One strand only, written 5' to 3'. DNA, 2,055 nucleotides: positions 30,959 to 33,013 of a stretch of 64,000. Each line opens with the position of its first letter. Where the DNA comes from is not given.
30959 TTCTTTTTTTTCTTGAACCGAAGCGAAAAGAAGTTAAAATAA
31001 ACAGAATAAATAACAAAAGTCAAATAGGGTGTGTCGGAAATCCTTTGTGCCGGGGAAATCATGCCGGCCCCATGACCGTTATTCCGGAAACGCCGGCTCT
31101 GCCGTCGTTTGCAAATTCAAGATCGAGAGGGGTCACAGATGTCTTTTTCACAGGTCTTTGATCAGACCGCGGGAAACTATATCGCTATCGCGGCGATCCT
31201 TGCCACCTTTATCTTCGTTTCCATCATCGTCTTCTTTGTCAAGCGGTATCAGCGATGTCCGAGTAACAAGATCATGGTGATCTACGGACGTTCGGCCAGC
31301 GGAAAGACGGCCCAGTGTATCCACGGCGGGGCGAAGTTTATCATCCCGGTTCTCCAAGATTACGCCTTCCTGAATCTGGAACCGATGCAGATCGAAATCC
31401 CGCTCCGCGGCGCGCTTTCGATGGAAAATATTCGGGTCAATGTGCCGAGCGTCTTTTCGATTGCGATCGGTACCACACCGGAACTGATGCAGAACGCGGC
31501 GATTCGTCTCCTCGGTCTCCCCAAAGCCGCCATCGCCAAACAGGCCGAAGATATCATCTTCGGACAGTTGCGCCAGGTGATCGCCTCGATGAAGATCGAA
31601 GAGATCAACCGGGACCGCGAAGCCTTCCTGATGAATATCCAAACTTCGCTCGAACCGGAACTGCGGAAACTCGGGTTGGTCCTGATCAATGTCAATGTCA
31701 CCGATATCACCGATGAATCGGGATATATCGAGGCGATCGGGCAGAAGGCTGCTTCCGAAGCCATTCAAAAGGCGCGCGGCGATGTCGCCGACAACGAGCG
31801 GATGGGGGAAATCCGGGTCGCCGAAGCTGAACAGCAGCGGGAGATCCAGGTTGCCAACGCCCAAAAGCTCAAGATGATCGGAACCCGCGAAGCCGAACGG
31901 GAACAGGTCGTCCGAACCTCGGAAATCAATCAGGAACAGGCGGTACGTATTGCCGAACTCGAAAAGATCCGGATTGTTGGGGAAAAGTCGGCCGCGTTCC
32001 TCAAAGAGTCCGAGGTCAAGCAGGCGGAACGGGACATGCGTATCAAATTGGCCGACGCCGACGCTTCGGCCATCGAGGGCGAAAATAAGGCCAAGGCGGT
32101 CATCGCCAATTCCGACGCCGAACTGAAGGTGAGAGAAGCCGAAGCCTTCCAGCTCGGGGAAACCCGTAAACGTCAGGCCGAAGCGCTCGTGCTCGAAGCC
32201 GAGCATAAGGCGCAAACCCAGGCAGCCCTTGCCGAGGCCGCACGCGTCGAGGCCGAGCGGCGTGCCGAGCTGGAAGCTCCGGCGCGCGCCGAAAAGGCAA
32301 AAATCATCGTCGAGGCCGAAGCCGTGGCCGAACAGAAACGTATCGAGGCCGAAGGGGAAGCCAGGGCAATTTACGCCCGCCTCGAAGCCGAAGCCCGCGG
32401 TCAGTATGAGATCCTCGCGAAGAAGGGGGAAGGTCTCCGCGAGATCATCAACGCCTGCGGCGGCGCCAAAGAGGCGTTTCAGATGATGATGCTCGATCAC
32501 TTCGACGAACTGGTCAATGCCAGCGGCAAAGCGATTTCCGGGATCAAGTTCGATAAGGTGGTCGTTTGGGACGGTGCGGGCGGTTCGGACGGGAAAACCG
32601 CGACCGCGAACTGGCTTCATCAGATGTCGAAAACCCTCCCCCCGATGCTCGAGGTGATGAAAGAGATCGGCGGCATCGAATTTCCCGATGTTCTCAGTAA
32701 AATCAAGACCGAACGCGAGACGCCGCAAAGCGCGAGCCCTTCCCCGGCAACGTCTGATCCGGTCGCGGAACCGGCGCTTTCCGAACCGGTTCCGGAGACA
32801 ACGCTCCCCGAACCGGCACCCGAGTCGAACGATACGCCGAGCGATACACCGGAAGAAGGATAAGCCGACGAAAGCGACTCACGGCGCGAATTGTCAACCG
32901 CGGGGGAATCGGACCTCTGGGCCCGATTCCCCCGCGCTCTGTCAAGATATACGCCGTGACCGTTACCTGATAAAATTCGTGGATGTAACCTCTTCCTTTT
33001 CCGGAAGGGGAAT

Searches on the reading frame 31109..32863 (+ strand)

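Call 49: search_protein_families(library=pfam, proteins=[window:31109-32863:+], max_evalue=0.00001)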
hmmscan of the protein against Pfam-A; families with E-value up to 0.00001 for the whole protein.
window:31109-32863:+ (584 aa): 1 family
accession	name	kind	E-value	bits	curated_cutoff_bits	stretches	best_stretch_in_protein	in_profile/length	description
PF01145.31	Band_7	-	5.1e-25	89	23.6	1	51-230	4-175/176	SPFH domain / Band 7 family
